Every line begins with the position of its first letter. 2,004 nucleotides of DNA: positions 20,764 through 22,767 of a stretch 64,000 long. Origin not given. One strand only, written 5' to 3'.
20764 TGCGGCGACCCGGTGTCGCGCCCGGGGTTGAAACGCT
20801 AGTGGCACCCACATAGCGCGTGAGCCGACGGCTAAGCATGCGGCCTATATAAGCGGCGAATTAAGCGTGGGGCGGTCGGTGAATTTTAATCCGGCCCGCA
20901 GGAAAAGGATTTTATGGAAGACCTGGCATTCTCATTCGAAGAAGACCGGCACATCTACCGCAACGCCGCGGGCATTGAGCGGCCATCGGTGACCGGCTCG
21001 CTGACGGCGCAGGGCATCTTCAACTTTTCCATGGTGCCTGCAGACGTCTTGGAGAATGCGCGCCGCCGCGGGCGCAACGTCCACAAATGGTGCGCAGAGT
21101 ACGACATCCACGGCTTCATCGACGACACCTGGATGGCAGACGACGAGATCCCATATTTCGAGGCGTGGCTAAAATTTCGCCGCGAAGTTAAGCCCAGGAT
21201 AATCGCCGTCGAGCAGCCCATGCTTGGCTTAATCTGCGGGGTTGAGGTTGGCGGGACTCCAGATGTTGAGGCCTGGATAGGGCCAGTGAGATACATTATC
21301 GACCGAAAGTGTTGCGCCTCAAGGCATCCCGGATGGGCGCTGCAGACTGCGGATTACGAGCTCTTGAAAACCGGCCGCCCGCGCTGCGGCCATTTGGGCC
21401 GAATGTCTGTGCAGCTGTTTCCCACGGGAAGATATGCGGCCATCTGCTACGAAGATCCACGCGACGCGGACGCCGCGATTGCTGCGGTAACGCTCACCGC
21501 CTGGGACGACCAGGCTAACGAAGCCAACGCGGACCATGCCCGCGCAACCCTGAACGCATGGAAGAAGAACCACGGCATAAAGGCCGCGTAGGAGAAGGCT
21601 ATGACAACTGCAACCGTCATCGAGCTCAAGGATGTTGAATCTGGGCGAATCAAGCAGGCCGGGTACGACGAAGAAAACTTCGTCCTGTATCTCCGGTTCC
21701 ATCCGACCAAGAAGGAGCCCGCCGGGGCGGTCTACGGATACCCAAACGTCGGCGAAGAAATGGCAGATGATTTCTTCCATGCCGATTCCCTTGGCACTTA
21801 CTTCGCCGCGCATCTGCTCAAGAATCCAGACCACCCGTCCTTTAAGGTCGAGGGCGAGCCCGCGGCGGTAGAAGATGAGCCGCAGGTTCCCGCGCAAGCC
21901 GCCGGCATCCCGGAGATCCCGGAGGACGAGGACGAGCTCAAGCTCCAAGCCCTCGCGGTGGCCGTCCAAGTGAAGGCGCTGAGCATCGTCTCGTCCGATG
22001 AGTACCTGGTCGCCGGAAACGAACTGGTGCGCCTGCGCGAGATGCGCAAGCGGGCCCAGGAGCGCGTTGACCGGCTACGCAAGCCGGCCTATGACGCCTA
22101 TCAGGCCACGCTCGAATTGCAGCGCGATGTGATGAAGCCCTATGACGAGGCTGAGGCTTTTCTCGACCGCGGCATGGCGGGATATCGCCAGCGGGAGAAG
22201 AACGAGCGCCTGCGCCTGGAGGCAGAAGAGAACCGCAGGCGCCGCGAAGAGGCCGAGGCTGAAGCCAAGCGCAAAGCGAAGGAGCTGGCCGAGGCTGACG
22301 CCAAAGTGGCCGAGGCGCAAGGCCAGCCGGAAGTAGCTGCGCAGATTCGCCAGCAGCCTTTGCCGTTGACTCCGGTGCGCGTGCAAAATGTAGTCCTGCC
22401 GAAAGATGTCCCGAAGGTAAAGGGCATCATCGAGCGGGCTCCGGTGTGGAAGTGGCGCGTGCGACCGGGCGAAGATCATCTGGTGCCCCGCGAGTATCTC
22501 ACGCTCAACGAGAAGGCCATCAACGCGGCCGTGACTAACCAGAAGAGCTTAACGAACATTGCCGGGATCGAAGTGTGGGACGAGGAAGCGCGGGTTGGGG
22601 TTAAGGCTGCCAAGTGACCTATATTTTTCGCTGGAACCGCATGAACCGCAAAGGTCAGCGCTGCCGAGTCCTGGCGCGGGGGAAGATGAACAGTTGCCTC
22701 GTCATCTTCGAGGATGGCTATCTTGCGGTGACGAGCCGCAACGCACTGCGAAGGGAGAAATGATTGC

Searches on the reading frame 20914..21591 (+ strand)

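Call 3: search_protein_families(library=pfam, proteins=[window:20914-21591:+], max_evalue=0.01)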
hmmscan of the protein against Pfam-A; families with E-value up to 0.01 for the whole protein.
window:20914-21591:+ (225 aa): 0 families

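Call 8: search_protein_families(library=phrogs, proteins=[window:20914-21591:+], max_evalue=0.001)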
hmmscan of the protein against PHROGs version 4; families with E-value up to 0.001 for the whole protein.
window:20914-21591:+ (225 aa): 1 family
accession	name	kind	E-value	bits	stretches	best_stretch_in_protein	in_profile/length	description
phrog_298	-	DNA, RNA and nucleotide metabolism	3e-09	37.6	1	5-148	48-207/293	exonuclease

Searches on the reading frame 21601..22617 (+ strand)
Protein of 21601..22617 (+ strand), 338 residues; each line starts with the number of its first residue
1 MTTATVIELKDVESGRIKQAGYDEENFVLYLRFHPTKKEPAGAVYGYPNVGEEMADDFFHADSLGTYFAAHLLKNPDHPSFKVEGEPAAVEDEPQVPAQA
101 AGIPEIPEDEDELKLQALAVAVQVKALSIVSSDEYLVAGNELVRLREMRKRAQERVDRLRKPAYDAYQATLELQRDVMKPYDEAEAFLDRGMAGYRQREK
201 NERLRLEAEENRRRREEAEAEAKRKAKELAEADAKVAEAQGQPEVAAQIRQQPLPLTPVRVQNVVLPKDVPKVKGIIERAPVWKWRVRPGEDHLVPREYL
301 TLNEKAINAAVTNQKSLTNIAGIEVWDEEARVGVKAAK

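Call 3: search_protein_families(library=pfam, proteins=[window:21601-22617:+], max_evalue=0.01)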
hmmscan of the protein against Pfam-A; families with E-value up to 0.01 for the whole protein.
window:21601-22617:+ (338 aa): 1 family
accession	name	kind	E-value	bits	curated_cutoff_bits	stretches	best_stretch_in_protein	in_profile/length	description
PF13619.11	KTSC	-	9.8e-11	41.7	25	1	13-71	1-53/58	KTSC domain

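Call 8: search_protein_families(library=phrogs, proteins=[window:21601-22617:+], max_evalue=0.001)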
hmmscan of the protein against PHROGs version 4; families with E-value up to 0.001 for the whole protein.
window:21601-22617:+ (338 aa): 2 families
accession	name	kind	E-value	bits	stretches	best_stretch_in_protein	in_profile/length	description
phrog_3292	-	unknown function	3.8e-09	37.2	1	6-108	107-200/436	-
phrog_10477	-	DNA, RNA and nucleotide metabolism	1.5e-08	35.9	1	103-316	15-217/243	exonuclease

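Call 91: search_protein_families(library=padloc, proteins=[window:21601-22617:+], max_evalue=0.01)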
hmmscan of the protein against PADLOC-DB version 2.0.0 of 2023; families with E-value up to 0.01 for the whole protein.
window:21601-22617:+ (338 aa): 0 families
